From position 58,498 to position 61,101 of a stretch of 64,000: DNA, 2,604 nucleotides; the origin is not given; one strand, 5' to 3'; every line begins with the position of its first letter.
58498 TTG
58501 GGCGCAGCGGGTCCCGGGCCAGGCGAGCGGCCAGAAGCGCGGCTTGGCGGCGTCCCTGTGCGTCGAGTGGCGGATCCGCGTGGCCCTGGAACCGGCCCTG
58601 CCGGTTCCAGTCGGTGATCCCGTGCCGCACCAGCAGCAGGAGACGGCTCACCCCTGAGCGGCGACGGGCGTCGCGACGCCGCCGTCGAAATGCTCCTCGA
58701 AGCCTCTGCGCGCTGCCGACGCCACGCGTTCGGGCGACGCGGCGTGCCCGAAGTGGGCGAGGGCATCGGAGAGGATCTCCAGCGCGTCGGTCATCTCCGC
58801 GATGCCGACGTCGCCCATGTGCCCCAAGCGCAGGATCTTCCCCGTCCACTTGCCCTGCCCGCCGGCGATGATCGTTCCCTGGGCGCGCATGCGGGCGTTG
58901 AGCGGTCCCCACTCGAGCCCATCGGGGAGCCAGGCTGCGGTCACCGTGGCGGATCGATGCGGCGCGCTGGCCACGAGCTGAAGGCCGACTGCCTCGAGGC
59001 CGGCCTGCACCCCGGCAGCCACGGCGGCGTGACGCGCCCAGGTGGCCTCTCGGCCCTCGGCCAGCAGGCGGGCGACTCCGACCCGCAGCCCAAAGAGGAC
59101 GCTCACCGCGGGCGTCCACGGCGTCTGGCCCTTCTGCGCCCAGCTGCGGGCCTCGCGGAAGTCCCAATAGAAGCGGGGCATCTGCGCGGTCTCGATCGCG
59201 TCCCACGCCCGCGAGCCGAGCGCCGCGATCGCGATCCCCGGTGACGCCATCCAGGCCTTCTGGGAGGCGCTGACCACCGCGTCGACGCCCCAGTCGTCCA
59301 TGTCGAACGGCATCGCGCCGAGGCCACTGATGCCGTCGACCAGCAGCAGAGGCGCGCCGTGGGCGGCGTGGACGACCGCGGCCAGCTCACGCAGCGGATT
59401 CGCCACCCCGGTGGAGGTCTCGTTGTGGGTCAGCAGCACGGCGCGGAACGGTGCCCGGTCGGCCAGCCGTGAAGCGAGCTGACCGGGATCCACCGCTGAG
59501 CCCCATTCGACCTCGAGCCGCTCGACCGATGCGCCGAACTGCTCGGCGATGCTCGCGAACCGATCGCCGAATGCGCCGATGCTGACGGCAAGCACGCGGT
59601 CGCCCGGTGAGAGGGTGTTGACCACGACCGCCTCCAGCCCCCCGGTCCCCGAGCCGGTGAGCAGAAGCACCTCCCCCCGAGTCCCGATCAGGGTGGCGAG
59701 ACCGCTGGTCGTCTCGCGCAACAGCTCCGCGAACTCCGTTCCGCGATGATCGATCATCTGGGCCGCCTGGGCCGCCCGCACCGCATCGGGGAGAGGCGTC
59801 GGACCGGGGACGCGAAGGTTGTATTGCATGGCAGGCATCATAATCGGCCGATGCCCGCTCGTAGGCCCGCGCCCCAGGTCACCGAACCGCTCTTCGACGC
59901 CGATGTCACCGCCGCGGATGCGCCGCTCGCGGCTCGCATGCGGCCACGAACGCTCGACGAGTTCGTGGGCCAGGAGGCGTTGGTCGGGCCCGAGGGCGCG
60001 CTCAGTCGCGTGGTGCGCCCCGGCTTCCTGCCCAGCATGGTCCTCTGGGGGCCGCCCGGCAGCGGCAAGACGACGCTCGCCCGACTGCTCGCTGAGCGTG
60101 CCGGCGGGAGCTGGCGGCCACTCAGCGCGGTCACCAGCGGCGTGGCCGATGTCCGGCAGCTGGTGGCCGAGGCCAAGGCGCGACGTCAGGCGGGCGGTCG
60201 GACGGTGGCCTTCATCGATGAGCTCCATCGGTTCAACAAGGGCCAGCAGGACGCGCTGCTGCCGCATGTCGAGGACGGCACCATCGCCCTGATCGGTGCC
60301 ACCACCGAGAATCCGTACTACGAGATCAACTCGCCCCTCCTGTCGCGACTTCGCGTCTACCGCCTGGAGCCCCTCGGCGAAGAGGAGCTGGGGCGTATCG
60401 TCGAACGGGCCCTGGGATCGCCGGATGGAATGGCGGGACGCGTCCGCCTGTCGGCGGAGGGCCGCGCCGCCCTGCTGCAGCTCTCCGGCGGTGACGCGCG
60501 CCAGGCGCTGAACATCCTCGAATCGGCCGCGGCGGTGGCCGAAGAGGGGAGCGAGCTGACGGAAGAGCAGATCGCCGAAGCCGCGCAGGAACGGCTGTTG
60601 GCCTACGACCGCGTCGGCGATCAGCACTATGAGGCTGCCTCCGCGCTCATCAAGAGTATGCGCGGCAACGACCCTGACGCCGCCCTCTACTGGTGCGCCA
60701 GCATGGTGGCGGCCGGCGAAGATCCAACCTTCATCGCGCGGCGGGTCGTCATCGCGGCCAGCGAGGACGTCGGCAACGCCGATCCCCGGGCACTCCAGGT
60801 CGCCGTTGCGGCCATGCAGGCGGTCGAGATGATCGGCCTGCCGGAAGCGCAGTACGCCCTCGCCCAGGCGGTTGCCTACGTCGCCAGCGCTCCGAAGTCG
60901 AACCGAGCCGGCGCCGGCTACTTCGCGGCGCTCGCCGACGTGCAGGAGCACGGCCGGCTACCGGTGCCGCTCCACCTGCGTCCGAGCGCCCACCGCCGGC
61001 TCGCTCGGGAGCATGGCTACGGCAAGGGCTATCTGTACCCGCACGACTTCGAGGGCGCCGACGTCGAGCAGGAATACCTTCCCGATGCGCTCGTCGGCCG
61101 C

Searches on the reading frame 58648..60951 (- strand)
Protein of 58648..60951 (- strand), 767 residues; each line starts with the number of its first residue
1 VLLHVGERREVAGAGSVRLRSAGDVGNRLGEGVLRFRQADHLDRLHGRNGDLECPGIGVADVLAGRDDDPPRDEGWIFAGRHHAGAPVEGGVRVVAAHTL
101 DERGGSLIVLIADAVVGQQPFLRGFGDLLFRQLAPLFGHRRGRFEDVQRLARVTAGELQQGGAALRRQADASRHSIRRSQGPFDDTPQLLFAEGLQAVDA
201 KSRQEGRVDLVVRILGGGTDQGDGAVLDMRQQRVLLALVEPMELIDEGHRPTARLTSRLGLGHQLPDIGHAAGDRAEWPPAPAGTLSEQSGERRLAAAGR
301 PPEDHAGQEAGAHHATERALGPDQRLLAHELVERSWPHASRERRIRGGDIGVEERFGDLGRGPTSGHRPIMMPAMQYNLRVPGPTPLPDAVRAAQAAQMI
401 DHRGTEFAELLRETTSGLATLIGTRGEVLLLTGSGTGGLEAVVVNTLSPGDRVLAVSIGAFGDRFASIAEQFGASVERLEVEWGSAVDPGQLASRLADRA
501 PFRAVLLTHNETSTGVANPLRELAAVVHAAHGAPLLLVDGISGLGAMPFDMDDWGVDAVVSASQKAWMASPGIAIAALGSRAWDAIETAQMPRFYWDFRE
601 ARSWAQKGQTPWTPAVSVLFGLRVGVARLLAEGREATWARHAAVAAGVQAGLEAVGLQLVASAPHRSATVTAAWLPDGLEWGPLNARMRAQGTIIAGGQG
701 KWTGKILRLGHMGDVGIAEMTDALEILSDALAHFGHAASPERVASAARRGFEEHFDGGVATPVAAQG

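Call 79: search_protein_families(library=pfam, proteins=[window:58648-60951:-], max_evalue=0.00001)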
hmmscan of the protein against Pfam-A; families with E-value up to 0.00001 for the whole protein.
window:58648-60951:- (767 aa): 1 family
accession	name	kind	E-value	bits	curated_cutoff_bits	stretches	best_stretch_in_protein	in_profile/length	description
PF00266.25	Aminotran_5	-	2.3e-22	79.9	21.5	1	394-671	28-313/371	Aminotransferase class-V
